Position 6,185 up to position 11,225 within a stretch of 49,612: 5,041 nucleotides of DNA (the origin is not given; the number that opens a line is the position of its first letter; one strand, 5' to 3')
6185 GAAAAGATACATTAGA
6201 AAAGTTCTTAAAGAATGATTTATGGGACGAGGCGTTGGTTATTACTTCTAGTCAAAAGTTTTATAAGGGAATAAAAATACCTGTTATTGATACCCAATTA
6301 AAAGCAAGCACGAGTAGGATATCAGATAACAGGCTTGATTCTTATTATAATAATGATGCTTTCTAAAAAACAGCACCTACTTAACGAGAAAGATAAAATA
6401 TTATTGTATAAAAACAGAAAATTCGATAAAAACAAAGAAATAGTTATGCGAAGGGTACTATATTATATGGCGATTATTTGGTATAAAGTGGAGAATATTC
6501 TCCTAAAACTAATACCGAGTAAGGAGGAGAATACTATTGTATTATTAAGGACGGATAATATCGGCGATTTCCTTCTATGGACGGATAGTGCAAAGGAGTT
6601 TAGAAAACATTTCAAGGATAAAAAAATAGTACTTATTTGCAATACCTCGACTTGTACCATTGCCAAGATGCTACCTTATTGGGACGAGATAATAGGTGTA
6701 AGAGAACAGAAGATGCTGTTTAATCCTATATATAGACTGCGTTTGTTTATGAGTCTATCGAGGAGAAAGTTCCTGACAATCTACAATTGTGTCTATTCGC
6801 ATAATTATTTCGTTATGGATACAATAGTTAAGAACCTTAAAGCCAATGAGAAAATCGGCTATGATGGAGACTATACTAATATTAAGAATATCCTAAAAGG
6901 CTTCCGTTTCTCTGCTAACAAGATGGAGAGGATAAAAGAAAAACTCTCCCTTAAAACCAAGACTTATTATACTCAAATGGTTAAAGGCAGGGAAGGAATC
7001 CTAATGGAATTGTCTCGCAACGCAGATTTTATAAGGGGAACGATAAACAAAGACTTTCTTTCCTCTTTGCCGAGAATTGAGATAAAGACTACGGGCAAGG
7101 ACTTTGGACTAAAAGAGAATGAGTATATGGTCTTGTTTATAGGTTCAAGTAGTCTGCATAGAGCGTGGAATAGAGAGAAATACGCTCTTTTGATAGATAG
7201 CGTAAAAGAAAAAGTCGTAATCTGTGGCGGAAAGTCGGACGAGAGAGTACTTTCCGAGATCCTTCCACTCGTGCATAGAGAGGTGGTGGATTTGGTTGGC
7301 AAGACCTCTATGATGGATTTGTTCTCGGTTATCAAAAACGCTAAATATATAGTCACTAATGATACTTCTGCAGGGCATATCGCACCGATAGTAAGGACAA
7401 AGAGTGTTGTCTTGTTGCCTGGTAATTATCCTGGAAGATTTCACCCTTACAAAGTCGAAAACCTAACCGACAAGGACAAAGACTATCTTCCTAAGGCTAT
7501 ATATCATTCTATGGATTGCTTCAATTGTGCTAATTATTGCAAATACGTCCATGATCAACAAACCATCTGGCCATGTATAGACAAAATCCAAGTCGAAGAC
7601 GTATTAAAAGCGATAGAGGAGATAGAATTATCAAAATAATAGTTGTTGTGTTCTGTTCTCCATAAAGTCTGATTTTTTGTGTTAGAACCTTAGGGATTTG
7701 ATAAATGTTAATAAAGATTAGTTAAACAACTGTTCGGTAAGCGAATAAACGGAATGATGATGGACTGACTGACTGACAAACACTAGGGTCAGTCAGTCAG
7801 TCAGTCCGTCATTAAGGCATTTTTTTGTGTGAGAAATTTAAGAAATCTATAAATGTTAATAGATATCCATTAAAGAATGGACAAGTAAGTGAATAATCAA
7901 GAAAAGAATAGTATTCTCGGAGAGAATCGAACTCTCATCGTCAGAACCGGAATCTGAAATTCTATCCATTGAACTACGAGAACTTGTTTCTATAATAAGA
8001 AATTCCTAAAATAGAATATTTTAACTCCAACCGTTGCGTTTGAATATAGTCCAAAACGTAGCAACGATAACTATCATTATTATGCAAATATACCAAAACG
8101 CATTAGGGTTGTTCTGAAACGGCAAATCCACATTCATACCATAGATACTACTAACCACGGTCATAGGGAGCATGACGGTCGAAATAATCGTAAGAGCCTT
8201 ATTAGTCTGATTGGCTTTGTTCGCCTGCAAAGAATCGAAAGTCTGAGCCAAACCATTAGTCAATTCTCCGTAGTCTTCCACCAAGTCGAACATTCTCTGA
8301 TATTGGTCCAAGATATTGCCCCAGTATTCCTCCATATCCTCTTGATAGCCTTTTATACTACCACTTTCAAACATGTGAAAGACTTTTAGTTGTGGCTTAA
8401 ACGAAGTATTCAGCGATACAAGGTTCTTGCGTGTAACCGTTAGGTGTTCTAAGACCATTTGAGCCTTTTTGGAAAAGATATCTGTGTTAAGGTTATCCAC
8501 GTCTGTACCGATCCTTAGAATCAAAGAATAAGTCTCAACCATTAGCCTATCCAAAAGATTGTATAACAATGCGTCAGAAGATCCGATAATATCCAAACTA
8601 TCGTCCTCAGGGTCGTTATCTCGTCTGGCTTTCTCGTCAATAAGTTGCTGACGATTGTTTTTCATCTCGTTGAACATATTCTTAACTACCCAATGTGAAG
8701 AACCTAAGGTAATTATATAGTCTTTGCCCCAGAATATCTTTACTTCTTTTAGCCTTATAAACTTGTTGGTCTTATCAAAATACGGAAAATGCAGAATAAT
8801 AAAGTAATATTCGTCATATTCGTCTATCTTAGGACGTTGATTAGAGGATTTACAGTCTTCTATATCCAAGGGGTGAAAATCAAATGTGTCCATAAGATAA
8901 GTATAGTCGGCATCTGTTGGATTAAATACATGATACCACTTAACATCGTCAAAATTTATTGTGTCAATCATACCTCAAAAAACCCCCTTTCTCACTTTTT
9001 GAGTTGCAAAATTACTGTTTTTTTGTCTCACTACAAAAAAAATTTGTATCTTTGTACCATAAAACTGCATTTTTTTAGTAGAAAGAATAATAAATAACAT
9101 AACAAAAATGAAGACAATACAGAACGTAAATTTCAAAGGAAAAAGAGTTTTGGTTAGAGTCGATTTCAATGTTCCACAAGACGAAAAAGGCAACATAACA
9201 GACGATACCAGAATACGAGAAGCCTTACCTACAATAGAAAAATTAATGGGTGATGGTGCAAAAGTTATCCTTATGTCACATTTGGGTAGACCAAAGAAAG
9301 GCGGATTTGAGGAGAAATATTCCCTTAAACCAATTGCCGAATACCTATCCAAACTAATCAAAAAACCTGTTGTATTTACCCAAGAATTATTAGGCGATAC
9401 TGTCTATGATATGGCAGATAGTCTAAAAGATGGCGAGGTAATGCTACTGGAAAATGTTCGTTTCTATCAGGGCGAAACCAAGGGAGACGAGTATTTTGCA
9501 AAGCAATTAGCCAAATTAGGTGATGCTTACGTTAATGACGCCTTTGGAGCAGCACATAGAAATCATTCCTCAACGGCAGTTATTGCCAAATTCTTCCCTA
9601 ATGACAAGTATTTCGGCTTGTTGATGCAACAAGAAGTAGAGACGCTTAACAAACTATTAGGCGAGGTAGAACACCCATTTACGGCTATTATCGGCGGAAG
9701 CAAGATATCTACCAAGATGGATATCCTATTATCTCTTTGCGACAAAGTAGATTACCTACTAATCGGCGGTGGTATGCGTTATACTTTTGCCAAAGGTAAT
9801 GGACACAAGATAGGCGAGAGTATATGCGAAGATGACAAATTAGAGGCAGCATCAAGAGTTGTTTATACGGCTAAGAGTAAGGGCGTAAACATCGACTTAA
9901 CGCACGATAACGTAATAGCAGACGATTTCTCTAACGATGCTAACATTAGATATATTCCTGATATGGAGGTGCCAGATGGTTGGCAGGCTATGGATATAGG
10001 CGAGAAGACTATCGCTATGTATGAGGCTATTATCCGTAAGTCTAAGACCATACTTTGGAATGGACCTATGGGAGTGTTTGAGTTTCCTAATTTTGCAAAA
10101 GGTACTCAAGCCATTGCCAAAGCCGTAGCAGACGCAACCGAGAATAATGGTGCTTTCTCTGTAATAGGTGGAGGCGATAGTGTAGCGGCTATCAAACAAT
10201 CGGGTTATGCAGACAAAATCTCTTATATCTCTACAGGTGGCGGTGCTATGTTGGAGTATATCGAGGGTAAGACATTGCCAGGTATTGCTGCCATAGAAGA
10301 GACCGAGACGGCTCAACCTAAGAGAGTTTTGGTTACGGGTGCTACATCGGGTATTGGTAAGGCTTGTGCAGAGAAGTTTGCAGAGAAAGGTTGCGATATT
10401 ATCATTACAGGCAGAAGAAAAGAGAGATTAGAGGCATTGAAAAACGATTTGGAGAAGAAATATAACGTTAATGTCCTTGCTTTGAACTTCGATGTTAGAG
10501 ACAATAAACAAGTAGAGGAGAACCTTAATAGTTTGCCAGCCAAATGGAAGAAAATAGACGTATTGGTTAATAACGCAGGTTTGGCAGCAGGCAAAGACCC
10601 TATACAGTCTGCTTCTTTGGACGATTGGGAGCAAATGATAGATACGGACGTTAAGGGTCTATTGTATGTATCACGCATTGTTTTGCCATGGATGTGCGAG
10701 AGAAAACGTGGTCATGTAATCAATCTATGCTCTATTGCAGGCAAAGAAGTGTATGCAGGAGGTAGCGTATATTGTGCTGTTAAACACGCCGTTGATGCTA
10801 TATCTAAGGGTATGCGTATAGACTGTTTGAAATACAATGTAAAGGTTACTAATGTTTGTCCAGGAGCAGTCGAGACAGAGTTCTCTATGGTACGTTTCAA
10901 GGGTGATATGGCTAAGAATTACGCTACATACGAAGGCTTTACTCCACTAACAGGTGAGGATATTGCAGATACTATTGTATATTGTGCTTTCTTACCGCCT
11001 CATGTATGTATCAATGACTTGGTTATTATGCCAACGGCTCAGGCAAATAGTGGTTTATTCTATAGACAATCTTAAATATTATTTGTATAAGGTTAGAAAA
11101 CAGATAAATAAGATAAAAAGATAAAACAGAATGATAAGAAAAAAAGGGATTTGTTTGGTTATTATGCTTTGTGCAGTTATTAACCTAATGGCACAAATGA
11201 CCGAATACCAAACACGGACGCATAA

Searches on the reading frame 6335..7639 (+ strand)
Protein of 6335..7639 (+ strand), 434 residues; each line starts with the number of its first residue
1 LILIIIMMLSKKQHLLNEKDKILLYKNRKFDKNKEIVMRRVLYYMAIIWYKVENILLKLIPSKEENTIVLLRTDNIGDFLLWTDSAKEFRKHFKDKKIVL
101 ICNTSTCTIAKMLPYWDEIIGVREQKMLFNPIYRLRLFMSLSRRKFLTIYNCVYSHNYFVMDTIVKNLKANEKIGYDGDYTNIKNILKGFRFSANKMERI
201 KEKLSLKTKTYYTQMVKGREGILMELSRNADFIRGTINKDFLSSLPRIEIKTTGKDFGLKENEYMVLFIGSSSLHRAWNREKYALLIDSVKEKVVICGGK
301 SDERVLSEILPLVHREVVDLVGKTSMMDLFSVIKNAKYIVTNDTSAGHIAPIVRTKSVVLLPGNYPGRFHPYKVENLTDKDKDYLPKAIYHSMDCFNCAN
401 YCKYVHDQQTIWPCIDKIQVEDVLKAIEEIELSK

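Call 88: search_protein_families(library=pfam, proteins=[window:6335-7639:+], max_evalue=0.0001)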
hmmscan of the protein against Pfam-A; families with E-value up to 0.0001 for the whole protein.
window:6335-7639:+ (434 aa): 1 family
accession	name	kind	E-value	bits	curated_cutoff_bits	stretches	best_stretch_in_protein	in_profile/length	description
PF01075.23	Glyco_transf_9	-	2.4e-17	63.5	22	1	226-374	75-222/247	Glycosyltransferase family 9 (heptosyltransferase)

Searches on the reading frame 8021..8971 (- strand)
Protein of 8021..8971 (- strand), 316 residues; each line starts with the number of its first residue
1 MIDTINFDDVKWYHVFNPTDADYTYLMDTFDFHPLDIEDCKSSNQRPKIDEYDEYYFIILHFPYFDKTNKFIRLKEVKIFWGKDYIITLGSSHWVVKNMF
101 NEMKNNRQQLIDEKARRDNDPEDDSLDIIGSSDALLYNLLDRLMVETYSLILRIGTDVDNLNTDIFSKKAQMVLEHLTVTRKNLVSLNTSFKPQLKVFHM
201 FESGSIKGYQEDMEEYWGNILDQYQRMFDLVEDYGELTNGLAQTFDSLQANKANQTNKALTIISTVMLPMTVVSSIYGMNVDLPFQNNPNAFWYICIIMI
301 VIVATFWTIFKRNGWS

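Call 88: search_protein_families(library=pfam, proteins=[window:8021-8971:-], max_evalue=0.0001)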
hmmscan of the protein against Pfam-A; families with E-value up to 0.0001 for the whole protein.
window:8021-8971:- (316 aa): 1 family
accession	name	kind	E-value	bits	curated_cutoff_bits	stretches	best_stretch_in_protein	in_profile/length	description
PF01544.23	CorA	-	7.5e-51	173.6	27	1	9-312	3-292/292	CorA-like Mg2+ transporter protein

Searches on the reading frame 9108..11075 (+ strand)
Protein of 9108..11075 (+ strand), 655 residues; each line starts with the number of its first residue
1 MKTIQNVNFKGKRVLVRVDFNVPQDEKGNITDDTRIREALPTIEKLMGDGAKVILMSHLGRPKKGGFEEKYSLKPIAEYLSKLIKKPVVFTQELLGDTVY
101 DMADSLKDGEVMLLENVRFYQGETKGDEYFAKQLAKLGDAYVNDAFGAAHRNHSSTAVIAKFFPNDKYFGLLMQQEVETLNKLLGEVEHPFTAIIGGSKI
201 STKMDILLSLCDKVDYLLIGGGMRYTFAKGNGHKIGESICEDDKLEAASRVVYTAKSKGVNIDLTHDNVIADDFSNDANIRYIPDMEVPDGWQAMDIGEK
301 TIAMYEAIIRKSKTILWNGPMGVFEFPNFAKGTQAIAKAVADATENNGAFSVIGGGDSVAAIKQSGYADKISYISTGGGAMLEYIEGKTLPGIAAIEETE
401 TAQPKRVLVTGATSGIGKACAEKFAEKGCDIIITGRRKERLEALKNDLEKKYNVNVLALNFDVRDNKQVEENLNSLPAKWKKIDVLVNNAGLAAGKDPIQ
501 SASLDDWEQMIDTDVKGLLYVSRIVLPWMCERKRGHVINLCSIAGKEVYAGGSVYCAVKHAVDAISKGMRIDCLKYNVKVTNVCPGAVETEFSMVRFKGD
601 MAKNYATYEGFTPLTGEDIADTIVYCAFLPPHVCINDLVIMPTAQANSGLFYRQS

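Call 88: search_protein_families(library=pfam, proteins=[window:9108-11075:+], max_evalue=0.0001)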
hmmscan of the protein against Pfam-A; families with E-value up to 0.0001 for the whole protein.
window:9108-11075:+ (655 aa): 5 families
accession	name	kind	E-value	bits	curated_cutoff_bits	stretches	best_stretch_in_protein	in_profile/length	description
PF00162.24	PGK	-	1.5e-154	515.1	27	1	4-388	1-379/379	Phosphoglycerate kinase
PF00106.31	adh_short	-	1e-54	185.4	26.6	1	405-595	1-189/195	short chain dehydrogenase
PF13561.12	adh_short_C2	-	1.9e-39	136.1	27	1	411-625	1-215/236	Enoyl-(Acyl carrier protein) reductase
PF08659.16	KR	-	1.5e-15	58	22.6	1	407-569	3-163/180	KR domain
PF23441.1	SDR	-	5.4e-06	26.4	27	1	406-609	9-214/258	SDR-like rossmann domain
